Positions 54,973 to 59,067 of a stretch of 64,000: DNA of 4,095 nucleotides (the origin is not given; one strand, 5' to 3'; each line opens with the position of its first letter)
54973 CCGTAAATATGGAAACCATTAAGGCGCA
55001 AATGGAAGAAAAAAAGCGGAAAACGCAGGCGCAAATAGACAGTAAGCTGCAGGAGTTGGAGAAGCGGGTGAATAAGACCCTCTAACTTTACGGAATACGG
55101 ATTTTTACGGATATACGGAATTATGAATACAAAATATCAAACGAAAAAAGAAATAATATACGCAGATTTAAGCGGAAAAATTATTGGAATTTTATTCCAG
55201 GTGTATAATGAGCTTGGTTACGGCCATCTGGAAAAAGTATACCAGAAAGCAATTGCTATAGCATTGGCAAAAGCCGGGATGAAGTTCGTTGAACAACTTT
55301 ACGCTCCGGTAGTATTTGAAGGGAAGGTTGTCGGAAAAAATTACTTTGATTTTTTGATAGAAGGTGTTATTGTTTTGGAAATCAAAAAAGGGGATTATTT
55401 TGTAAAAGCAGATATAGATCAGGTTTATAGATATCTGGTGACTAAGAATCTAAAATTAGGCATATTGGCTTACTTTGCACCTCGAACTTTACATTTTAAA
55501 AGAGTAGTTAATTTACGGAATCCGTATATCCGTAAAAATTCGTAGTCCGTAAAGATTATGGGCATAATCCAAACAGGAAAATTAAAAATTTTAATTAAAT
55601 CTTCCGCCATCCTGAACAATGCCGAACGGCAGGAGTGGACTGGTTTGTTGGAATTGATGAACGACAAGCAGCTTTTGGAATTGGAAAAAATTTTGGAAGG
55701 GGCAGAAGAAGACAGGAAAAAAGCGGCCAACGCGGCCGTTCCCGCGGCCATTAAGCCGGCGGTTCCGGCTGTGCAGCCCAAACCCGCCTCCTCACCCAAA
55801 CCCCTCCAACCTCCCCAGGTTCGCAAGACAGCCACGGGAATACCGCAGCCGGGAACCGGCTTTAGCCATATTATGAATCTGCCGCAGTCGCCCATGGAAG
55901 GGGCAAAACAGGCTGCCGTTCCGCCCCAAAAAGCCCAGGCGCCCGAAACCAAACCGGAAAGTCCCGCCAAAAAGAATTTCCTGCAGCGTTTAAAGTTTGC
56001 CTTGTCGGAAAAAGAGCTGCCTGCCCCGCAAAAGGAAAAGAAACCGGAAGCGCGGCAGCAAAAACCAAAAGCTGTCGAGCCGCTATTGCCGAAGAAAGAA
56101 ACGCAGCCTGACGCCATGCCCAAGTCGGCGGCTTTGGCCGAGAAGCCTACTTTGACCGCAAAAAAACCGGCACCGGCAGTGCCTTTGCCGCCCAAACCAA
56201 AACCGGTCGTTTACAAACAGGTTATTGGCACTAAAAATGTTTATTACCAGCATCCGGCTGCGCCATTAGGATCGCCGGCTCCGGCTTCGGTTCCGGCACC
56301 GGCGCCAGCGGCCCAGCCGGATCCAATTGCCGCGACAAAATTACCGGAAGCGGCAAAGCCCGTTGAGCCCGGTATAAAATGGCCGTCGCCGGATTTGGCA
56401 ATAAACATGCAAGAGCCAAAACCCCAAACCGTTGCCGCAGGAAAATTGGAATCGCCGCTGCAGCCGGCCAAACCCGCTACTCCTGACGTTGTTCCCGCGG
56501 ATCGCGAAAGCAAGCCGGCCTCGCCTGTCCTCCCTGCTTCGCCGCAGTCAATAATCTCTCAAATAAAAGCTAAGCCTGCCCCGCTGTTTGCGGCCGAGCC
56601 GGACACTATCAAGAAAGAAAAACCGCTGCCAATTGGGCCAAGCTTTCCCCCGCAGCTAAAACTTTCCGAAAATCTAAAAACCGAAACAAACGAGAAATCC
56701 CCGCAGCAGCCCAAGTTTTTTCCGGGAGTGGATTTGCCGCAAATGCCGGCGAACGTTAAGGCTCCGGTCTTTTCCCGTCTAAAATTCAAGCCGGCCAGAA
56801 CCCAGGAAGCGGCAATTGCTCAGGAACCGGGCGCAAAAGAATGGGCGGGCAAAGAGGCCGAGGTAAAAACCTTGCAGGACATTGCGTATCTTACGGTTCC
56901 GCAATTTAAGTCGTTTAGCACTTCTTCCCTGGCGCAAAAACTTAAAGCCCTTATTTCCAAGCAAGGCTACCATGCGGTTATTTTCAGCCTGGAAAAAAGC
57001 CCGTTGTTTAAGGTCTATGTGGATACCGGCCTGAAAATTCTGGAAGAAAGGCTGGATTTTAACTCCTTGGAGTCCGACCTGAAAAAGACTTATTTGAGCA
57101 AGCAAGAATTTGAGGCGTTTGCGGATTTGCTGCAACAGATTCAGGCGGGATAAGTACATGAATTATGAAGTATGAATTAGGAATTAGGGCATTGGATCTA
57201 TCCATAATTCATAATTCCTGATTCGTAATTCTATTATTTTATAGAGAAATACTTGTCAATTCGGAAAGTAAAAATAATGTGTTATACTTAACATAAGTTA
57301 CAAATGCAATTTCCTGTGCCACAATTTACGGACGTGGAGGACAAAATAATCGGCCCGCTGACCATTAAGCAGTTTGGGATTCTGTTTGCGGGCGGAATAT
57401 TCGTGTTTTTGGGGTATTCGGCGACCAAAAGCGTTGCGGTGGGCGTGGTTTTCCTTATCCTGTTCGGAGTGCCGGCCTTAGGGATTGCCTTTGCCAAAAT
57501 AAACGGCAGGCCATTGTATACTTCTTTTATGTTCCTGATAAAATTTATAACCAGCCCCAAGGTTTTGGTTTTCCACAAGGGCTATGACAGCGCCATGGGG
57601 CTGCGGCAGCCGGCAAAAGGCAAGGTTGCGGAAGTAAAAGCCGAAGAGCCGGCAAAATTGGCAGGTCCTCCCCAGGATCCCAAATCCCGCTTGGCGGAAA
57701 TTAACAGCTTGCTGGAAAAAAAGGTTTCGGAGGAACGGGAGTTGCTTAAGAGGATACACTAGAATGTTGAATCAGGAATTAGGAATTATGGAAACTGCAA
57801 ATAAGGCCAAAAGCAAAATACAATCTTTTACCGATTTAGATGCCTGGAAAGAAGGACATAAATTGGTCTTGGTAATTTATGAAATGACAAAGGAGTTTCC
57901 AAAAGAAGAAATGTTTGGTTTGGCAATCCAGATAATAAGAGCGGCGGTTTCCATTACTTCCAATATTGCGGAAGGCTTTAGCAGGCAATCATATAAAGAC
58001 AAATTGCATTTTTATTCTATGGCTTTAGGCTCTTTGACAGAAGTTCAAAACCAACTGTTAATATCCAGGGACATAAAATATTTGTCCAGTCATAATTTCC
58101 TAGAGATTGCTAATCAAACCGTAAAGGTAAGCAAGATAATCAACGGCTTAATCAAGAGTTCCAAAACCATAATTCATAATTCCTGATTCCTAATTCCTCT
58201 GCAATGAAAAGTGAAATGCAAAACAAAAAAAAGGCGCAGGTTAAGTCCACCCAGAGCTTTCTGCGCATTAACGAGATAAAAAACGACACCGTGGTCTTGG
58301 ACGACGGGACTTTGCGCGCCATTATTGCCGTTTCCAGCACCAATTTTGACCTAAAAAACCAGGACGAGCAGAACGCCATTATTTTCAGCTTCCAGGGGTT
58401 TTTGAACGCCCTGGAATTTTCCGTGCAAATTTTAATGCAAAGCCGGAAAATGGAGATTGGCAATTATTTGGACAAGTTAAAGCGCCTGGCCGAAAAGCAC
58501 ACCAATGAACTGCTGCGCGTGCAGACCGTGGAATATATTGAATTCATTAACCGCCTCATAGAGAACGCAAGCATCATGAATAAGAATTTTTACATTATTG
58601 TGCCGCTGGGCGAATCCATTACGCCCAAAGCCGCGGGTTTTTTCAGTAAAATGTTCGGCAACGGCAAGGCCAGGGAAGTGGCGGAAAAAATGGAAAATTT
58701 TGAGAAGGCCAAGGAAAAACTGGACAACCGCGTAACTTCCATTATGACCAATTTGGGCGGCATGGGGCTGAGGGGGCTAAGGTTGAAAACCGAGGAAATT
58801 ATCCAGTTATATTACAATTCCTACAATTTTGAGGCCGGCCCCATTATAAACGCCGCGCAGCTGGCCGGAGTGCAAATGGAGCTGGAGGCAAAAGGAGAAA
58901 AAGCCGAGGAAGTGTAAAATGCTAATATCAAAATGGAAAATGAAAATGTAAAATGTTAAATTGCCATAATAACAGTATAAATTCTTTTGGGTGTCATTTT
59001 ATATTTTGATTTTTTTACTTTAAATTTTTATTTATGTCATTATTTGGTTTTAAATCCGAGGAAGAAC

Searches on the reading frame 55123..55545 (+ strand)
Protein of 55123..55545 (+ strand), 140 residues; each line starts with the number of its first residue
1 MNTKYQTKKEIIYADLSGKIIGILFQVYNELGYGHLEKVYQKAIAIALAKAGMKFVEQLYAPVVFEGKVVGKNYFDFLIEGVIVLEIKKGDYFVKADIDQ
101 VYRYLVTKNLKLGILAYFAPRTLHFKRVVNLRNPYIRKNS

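Call 78: search_protein_families(library=pfam, proteins=[window:55123-55545:+], max_evalue=0.5)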
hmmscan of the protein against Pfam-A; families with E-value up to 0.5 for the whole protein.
window:55123-55545:+ (140 aa): 1 family
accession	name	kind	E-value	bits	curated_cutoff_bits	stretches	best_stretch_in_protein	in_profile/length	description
PF13366.12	PDDEXK_3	-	3.3e-27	95.6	22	1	15-127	2-116/117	PD-(D/E)XK nuclease superfamily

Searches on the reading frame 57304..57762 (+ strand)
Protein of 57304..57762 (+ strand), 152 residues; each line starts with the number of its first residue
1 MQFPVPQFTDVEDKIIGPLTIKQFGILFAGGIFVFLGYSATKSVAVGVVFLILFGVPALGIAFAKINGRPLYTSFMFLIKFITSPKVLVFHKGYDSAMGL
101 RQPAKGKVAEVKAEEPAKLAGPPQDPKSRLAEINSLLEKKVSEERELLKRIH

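Call 78: search_protein_families(library=pfam, proteins=[window:57304-57762:+], max_evalue=0.5)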
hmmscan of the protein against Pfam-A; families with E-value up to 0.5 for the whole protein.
window:57304-57762:+ (152 aa): 1 family
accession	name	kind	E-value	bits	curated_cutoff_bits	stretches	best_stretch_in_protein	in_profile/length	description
PF12666.12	PrgI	-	2.3e-10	41.3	27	1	9-90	7-91/91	PrgI family protein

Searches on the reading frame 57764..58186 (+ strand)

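Call 78: search_protein_families(library=pfam, proteins=[window:57764-58186:+], max_evalue=0.5)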
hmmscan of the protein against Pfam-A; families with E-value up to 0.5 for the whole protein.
window:57764-58186:+ (140 aa): 3 families
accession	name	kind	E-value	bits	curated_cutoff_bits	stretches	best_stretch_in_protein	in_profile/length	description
PF05635.17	23S_rRNA_IVP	-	8.3e-37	126.1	33.8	1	24-128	2-106/106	23S rRNA-intervening sequence protein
PF22296.2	bAvd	-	6.7e-07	30.2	40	1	33-132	9-106/107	bAvd-like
PF23013.2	IML1_N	-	0.069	13.8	27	0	30-79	44-84/89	IML1 N-terminal double psi beta barrel domain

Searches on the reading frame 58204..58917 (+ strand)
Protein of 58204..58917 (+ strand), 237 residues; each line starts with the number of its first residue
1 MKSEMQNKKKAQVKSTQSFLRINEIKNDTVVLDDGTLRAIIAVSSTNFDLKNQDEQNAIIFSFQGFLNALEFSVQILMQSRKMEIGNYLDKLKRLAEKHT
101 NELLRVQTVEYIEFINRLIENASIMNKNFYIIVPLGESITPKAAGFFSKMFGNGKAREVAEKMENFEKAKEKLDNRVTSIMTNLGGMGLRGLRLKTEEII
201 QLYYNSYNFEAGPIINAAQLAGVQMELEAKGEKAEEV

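Call 76: search_protein_families(library=pfam, proteins=[window:58204-58917:+], max_evalue=0.001)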
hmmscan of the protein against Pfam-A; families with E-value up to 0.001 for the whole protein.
window:58204-58917:+ (237 aa): 0 families

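Call 78: search_protein_families(library=pfam, proteins=[window:58204-58917:+], max_evalue=0.5)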
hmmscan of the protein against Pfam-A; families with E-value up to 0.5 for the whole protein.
window:58204-58917:+ (237 aa): 1 family
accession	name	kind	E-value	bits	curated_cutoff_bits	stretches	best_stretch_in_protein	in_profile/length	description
PF13874.11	Nup54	-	0.023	15.1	30.5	0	156-198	67-109/140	Nucleoporin complex subunit 54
